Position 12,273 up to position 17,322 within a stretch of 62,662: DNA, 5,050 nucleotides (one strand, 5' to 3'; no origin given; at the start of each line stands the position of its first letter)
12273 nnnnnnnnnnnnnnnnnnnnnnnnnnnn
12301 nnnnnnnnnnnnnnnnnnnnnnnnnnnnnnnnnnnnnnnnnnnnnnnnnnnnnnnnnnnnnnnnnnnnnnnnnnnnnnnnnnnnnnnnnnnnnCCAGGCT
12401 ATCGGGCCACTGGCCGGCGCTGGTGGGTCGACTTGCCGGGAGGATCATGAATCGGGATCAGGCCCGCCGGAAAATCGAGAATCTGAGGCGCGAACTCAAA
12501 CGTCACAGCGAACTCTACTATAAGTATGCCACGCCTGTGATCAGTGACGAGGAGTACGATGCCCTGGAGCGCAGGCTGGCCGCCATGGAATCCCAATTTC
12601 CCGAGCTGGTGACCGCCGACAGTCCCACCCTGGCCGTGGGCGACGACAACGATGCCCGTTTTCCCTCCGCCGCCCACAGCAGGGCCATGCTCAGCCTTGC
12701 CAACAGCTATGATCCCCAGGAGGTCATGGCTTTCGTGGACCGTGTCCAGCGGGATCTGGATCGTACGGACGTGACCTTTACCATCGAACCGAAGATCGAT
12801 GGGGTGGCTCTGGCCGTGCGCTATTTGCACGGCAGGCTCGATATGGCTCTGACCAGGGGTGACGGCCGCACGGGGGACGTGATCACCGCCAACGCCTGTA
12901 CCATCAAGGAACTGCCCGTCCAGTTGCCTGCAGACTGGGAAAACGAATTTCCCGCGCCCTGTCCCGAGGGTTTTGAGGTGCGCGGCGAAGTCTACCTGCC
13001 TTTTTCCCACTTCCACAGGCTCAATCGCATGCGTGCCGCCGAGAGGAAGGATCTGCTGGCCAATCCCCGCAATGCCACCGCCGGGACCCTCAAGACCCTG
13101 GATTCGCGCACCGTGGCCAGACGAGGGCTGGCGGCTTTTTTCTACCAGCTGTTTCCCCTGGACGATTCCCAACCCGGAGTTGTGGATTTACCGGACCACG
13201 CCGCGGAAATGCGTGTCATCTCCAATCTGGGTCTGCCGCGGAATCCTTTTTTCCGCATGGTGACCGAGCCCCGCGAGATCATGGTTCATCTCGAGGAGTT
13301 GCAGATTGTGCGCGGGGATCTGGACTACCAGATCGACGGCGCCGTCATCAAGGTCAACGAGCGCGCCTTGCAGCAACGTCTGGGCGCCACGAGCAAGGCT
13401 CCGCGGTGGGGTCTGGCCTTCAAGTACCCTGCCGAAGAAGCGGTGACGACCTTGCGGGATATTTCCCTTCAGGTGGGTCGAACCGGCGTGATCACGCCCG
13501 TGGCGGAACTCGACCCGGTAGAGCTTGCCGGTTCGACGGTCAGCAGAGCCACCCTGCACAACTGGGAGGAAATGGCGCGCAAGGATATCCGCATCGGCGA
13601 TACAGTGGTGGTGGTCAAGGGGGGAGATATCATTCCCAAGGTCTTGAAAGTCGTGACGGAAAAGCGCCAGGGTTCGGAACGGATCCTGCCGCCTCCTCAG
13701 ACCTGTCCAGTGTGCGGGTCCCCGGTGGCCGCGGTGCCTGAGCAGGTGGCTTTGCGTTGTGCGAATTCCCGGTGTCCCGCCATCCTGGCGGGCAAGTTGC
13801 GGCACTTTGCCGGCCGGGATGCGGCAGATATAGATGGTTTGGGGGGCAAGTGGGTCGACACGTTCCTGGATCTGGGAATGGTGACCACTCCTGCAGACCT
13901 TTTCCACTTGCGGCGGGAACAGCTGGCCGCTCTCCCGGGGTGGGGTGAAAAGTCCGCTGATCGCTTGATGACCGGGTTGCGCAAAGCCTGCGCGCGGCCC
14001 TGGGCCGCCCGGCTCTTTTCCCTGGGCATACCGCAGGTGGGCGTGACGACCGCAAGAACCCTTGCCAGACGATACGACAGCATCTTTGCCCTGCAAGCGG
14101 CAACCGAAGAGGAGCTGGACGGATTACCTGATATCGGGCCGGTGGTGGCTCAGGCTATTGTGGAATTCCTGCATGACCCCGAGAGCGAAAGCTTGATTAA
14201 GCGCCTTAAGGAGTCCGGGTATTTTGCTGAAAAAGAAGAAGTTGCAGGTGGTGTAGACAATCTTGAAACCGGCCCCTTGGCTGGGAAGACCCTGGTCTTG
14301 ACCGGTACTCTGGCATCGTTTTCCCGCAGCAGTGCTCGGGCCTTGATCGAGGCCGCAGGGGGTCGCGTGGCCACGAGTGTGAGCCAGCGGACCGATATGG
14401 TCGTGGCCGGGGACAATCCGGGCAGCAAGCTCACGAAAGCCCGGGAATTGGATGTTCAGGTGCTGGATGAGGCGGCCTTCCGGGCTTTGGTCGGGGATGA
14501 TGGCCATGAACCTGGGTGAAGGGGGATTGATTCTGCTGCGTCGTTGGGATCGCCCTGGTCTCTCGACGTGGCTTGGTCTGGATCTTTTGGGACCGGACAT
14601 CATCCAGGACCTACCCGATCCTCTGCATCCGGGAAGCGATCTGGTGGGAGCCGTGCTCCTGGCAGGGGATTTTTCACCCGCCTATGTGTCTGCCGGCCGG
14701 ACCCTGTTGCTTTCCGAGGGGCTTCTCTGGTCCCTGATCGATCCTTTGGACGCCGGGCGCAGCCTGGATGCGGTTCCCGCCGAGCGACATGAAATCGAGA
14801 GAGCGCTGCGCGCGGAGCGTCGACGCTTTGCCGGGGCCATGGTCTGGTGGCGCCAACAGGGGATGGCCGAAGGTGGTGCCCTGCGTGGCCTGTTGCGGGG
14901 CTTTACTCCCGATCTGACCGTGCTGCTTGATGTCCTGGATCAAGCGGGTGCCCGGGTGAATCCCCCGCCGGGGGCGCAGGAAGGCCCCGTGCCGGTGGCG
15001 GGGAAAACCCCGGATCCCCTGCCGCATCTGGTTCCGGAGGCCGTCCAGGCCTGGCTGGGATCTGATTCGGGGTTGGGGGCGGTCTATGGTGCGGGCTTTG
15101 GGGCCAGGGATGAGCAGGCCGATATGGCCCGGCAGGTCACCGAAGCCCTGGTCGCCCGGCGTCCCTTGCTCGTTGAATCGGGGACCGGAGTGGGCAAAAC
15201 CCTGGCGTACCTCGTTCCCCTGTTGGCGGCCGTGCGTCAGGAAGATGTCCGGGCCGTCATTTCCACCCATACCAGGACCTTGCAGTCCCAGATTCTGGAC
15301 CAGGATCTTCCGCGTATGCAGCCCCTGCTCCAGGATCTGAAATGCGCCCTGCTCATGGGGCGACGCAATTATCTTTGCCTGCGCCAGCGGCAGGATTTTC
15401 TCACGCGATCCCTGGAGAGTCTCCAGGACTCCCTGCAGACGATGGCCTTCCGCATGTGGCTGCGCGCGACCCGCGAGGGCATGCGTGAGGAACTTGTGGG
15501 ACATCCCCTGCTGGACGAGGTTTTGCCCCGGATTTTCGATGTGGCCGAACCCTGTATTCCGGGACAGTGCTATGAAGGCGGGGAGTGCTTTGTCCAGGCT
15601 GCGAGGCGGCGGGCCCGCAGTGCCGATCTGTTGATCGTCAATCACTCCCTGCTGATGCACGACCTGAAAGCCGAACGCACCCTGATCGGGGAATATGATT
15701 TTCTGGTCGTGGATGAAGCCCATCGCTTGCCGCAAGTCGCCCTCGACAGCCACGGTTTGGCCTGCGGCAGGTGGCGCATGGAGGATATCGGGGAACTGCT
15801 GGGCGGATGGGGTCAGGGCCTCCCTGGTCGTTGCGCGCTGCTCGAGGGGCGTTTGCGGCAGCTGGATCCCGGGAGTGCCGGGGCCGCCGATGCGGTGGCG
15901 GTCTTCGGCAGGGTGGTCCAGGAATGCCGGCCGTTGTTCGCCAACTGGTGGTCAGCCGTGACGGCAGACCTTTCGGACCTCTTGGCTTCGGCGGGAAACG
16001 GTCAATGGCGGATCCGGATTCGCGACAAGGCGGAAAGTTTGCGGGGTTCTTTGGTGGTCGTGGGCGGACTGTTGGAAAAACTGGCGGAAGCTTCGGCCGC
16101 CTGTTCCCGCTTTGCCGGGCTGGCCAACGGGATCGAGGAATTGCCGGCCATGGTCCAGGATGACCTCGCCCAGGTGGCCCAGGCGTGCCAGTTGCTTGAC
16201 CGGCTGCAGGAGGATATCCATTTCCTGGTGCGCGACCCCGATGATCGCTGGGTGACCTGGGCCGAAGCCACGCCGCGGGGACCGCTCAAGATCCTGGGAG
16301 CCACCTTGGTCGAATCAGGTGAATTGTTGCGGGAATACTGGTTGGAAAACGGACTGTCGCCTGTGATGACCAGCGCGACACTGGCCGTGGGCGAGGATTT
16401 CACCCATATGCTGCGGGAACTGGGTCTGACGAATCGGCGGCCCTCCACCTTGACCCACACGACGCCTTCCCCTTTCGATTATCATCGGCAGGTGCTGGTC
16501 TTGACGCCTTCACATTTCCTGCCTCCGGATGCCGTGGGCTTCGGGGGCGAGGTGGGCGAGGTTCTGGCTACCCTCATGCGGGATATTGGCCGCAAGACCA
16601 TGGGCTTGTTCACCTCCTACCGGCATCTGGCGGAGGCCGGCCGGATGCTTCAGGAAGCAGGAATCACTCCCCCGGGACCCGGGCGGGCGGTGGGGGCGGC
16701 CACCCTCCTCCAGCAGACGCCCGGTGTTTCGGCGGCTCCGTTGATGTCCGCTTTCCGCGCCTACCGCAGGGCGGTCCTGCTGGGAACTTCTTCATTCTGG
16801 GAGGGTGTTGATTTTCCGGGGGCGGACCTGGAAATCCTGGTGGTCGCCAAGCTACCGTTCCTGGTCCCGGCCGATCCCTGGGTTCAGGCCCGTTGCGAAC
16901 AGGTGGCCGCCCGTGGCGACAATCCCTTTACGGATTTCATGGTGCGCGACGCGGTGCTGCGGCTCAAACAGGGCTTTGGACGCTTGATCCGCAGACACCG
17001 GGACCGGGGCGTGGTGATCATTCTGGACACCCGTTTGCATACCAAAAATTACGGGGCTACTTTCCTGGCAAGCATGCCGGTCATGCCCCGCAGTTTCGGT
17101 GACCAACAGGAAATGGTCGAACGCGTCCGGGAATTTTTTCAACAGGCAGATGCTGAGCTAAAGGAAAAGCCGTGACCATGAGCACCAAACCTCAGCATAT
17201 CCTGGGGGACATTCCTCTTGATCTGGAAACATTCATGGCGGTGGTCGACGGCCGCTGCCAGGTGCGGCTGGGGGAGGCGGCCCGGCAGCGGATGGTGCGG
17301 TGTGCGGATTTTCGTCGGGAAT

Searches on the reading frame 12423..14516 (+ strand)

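Call 80: search_protein_families(library=pfam, proteins=[window:12423-14516:+], max_evalue=0.00001)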
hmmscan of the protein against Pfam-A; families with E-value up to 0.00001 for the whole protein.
window:12423-14516:+ (698 aa): 8 families
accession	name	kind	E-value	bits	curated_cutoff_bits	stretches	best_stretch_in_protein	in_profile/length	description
PF01653.23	DNA_ligase_aden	-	1.7e-71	241.1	27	1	78-338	2-253/253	NAD-dependent DNA ligase adenylation domain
PF03120.22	DNA_ligase_OB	-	1.3e-35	121.5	32.9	1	342-418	2-78/79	NAD-dependent DNA ligase OB-fold domain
PF12826.13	HHH_2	-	1.3e-21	76.9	27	1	531-592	3-64/64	Helix-hairpin-helix motif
PF14520.12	HHH_5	-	6.8e-15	55.7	27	1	534-585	5-57/57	Helix-hairpin-helix domain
PF00533.33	BRCT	-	1.9e-11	44.4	21.3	1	617-686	4-74/78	BRCA1 C Terminus (BRCT) domain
PF00633.29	HHH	-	2.1e-11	43.5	24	0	557-582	5-30/30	Helix-hairpin-helix motif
PF22745.1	Nlig-Ia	-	3.1e-08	34.6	27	1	16-64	4-52/92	DNA ligase-like, N-terminal NAD+-binding domain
PF03119.21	DNA_ligase_ZBD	-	5.3e-07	29.8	25.8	1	427-453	1-27/27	NAD-dependent DNA ligase C4 zinc finger domain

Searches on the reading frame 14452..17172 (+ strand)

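Call 80: search_protein_families(library=pfam, proteins=[window:14452-17172:+], max_evalue=0.00001)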
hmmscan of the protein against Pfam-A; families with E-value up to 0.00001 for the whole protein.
window:14452-17172:+ (907 aa): 3 families
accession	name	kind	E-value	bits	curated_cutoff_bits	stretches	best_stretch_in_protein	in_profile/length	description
PF13307.12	Helicase_C_2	-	1.1e-37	130.2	25.3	1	707-876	3-168/170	Helicase C-terminal domain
PF00270.35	DEAD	-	1.1e-13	51.6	26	1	227-301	5-79/167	DEAD/DEAH box helicase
PF04851.21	ResIII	-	1.4e-06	28.7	22.5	0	218-284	4-71/164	Type III restriction enzyme, res subunit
